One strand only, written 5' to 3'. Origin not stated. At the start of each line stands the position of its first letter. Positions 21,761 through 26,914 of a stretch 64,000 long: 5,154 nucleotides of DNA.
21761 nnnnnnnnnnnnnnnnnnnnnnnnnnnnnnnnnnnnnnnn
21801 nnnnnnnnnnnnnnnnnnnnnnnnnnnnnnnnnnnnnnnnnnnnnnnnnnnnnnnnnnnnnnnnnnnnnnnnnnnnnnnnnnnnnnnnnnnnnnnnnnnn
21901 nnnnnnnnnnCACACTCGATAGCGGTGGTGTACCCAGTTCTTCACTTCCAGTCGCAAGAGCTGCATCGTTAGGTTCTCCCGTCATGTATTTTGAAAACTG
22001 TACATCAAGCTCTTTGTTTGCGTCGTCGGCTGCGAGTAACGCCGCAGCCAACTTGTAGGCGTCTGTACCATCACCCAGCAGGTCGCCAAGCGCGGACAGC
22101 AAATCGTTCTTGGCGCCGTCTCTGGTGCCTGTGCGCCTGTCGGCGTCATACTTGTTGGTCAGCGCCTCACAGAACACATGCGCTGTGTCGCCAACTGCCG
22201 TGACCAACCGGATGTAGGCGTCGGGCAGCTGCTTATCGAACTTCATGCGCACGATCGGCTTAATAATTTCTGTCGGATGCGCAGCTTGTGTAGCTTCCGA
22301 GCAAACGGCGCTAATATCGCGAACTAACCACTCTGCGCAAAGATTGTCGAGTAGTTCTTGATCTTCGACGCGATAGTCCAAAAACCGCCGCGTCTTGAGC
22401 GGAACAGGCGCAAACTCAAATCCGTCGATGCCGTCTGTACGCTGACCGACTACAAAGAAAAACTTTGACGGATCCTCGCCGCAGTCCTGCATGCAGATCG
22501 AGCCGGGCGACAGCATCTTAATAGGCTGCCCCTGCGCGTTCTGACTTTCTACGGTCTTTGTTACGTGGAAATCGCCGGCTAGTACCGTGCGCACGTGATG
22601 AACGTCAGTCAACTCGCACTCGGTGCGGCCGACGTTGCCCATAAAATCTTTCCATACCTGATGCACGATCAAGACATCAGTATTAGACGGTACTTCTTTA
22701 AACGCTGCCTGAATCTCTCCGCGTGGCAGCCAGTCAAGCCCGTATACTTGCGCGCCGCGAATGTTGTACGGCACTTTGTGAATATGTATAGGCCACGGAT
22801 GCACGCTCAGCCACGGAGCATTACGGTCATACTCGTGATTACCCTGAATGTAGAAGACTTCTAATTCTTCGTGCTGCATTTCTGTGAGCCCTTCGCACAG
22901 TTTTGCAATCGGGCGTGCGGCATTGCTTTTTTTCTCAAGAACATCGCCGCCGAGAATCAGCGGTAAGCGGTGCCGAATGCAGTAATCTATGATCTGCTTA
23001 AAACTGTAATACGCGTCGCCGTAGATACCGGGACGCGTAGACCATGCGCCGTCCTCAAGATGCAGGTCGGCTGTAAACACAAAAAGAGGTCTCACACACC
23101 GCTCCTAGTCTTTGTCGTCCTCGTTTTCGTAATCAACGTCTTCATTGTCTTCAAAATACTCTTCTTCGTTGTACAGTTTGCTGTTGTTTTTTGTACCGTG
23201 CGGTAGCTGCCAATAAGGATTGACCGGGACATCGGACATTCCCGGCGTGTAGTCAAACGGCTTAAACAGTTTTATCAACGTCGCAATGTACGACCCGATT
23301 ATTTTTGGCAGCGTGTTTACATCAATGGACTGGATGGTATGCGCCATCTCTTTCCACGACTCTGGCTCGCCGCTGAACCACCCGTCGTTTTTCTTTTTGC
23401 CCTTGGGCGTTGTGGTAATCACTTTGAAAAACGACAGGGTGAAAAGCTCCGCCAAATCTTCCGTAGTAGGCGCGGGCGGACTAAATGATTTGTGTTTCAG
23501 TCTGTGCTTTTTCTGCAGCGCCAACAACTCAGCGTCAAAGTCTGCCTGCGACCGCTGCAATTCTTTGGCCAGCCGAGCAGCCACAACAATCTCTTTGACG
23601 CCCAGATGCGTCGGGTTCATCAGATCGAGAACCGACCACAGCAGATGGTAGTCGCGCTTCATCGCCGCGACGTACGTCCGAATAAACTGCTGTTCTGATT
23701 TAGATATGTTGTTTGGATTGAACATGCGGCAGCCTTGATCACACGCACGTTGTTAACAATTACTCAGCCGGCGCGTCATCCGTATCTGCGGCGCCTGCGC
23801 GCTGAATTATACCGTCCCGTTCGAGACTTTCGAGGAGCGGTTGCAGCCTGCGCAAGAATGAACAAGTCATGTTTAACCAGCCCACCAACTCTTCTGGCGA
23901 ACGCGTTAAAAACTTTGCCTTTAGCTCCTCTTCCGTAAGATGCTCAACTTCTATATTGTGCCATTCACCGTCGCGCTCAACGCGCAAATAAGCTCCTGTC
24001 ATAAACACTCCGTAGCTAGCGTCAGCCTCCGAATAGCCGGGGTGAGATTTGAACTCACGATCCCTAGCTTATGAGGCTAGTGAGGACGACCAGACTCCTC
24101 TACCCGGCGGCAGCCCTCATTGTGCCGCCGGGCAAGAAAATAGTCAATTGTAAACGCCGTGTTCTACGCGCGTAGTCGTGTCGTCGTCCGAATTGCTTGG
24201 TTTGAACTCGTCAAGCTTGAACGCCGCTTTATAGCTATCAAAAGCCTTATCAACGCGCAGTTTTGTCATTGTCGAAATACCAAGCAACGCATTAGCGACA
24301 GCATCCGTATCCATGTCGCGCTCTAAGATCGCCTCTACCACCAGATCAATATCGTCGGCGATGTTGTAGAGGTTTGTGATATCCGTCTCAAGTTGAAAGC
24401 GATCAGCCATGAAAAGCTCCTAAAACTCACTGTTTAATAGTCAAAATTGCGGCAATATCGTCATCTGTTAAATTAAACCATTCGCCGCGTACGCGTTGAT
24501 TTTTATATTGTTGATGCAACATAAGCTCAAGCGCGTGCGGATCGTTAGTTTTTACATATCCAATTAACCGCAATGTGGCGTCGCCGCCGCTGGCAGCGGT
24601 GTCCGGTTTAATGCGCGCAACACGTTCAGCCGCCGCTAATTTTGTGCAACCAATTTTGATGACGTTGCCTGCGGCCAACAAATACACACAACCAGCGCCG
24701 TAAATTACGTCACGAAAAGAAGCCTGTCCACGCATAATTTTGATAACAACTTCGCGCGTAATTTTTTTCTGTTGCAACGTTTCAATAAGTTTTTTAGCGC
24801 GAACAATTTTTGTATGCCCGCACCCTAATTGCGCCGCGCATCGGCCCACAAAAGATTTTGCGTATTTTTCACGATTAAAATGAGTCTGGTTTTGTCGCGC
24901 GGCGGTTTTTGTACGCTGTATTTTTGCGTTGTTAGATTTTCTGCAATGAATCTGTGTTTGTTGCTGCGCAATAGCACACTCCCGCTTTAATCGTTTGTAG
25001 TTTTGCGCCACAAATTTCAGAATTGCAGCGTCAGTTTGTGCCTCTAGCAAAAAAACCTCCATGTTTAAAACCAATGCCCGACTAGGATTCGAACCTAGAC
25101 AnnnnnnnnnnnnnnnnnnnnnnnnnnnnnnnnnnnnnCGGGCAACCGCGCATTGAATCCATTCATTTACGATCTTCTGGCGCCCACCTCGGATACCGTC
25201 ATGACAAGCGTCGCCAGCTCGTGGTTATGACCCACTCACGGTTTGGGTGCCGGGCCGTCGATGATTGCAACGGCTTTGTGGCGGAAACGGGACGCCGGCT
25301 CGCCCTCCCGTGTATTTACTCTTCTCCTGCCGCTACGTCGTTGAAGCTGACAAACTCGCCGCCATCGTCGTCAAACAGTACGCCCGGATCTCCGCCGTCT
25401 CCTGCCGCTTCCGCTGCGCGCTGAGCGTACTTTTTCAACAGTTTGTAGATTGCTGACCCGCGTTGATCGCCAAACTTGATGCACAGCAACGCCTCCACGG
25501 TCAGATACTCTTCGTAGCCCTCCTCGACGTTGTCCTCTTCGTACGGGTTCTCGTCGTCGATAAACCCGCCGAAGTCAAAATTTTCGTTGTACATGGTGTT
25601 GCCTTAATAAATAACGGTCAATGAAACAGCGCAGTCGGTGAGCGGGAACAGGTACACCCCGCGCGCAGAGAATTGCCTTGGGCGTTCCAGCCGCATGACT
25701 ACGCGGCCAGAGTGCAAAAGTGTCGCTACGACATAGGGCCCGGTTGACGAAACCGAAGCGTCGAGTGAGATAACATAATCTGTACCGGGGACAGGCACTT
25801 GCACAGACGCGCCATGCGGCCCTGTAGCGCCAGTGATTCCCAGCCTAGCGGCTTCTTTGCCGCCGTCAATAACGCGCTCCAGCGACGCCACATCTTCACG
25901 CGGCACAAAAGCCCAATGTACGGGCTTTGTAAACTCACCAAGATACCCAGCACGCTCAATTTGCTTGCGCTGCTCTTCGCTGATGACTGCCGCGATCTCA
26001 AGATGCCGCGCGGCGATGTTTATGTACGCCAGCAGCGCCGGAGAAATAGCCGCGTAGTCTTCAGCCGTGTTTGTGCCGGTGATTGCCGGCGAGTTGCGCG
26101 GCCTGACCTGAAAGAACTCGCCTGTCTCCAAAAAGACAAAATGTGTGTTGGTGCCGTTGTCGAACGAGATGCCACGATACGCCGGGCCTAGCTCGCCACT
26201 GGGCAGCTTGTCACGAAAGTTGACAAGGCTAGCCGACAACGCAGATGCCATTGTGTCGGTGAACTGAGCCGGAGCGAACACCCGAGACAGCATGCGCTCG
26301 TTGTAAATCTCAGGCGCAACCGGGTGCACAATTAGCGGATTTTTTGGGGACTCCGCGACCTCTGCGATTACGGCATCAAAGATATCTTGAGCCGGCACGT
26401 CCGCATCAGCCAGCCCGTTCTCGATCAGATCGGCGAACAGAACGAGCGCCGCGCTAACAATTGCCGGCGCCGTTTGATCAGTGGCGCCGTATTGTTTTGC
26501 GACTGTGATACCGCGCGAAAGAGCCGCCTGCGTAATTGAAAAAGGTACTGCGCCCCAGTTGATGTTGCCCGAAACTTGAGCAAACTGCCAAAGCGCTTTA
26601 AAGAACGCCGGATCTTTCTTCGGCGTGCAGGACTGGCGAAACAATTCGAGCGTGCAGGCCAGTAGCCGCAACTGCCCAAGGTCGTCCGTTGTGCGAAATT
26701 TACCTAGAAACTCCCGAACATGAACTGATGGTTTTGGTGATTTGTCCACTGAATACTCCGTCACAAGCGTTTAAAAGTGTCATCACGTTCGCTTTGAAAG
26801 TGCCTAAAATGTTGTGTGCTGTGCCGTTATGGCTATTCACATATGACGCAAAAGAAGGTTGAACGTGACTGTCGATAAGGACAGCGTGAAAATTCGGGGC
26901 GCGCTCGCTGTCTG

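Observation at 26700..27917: CI-type HTH fused to a deoxyhypusine-synthase-like domain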

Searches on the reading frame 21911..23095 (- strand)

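Call 16: search_protein_families(library=phrogs, proteins=[window:21911-23095:-], max_evalue=0.001)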
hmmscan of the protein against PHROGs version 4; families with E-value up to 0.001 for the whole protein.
window:21911-23095:- (395 aa): 1 family
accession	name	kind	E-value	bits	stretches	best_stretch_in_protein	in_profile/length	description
phrog_1649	-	other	4.7e-05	23.2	1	6-107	39-131/308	metallo-phosphoesterase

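Call 17: search_protein_families(library=pfam, proteins=[window:21911-23095:-], max_evalue=0.001)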
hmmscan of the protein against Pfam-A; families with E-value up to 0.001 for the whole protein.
window:21911-23095:- (395 aa): 1 family
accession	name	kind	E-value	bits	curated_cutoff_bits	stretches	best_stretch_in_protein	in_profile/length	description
PF00149.33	Metallophos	-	0.00012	23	21.5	1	5-177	3-189/191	Calcineurin-like phosphoesterase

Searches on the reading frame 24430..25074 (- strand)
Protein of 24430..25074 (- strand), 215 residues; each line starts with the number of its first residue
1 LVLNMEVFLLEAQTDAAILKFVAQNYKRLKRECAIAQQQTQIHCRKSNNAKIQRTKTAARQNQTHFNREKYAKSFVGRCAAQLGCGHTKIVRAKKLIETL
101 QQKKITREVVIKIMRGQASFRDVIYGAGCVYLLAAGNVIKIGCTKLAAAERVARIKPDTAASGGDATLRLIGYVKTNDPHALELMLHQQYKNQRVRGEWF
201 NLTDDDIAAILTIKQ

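Call 4: search_protein_families(library=pfam, proteins=[window:24430-25074:-], max_evalue=1)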
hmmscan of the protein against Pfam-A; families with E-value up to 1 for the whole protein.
window:24430-25074:- (215 aa): 2 families
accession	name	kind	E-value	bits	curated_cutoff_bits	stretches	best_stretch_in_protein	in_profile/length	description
PF13455.12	MUG113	-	4.5e-14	53.2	22.3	1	140-211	2-70/73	Meiotically up-regulated gene 113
PF10544.15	T5orf172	-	4.4e-08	34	20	1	128-210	1-96/101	T5orf172 domain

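Call 5: search_protein_families(library=phrogs, proteins=[window:24430-25074:-], max_evalue=0.01)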
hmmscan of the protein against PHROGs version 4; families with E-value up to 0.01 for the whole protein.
window:24430-25074:- (215 aa): 6 families
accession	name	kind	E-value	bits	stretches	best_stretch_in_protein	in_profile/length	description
phrog_8130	-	unknown function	9e-12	45.7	1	103-214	158-262/434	-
phrog_4284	-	unknown function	4.7e-11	43.7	1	127-212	84-163/171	-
phrog_8604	-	unknown function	1.1e-06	29.4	1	111-213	113-197/200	-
phrog_5032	-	unknown function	0.00013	22.6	1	168-211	116-157/178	-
phrog_8430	-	unknown function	0.00031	20.6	1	46-209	208-378/439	-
phrog_18411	-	DNA, RNA and nucleotide metabolism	0.0086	16.7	0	137-205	15-78/236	homing endonuclease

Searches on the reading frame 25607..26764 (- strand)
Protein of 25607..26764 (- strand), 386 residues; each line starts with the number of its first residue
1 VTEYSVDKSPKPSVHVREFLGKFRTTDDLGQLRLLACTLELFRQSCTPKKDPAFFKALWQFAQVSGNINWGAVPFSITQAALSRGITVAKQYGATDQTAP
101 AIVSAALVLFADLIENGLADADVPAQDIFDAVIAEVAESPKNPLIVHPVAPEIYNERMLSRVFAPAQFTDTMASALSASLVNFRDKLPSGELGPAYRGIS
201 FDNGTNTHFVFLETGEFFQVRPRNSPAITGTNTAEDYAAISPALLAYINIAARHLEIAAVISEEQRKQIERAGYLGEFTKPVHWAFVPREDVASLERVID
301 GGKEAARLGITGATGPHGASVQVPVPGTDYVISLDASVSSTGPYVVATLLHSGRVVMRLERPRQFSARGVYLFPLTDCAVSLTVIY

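Call 4: search_protein_families(library=pfam, proteins=[window:25607-26764:-], max_evalue=1)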
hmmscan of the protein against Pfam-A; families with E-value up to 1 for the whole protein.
window:25607-26764:- (386 aa): 0 families

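Call 5: search_protein_families(library=phrogs, proteins=[window:25607-26764:-], max_evalue=0.01)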
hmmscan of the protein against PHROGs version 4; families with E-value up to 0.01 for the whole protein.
window:25607-26764:- (386 aa): 0 families

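Call 44: search_protein_families(library=ncbifam, proteins=[window:25607-26764:-], max_evalue=0.1)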
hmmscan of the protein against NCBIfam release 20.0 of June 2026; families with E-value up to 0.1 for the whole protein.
window:25607-26764:- (386 aa): 0 families

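Call 75: find_homologous_proteins(query=window:25607-26764:-)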
Query window:25607-26764:- (386 aa): 47 proteins with E <= 0.001 among 8000 candidates. Only proteins of 212 to 676 residues were searched: fused or split forms outside these lengths cannot appear, so this answer is no evidence that the protein stands alone or is whole; find_related_loci, which searches DNA, has no such limit.
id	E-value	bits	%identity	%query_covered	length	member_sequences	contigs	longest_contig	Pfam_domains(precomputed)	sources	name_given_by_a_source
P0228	1.1e-243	826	97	99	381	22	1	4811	-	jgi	-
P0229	2.2e-223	759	90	99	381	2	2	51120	-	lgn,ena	-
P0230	6.6e-220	748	89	99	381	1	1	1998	-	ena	-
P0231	1.6e-217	740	88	99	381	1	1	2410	-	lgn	-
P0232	3.0e-216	736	87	99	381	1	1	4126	-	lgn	-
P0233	1.9e-215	733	86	99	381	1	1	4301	-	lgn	-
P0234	2.1e-214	730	87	99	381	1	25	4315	-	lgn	-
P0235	2.8e-213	726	87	99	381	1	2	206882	-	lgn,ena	-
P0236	2.2e-209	713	85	99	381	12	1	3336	-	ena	-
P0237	1.3e-207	707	83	99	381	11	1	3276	-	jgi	jgi:hypothetical protein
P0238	5.2e-207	705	83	99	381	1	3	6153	-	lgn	-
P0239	2.0e-206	703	83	99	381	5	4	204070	-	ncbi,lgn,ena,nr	ncbi:hypothetical protein EBZ39_01520 [bacterium]|nr:hypothetical protein [bacterium]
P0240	4.4e-204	696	82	99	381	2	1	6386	-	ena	-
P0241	6.2e-201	685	82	99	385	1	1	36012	-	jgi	jgi:hypothetical protein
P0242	1.5e-193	661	79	99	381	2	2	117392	-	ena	-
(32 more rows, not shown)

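Call 77: search_solved_structures(query=A4, max_evalue=10)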
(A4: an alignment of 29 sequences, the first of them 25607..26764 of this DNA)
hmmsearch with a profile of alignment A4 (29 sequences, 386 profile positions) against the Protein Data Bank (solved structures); distinct sequences matched with E-value up to 10: 3.
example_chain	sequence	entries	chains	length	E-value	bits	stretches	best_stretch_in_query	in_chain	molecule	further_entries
8fl2_NT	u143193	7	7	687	0.001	21.6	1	6-175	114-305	Protein SDA1 homolog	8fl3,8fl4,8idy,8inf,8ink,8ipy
8v3b_a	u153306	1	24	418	0.037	16.5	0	75-141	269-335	O43_129_+4 component B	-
7txm_A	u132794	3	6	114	1.3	11.4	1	197-255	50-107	Transcriptional regulator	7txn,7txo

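Call 78: search_protein_families(library=pfam, alignment_id=A4, max_evalue=1)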
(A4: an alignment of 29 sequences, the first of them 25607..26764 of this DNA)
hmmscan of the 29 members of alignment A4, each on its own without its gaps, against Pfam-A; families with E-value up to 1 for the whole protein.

A. member 1, window:25607-26764:- (386 aa): 0 families

B. families by the number of members that match (of 29 scanned): 10 families
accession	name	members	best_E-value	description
PF23088.1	DUF7047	2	0.19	Domain of unknown function (DUF7047)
PF12791.13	RsgI_N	2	0.2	Anti-sigma factor N-terminus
PF10439.15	Bacteriocin_IIc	1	0.002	Bacteriocin class II with double-glycine leader peptide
PF11062.13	DUF2863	1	0.006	Protein of unknown function (DUF2863)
PF22318.1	DUF6971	1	0.0081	Domain of unknown function (DUF6971)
PF18545.6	HalOD1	1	0.032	Halobacterial output domain 1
PF18857.6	LPD38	1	0.078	Large polyvalent protein associated domain 38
PF23551.1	Zn_ribbon_20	1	0.13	Zinc beta-ribbon domain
PF08827.16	DUF1805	1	0.14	Domain of unknown function (DUF1805)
PF14909.12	SPATA6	1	0.23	Spermatogenesis-assoc protein 6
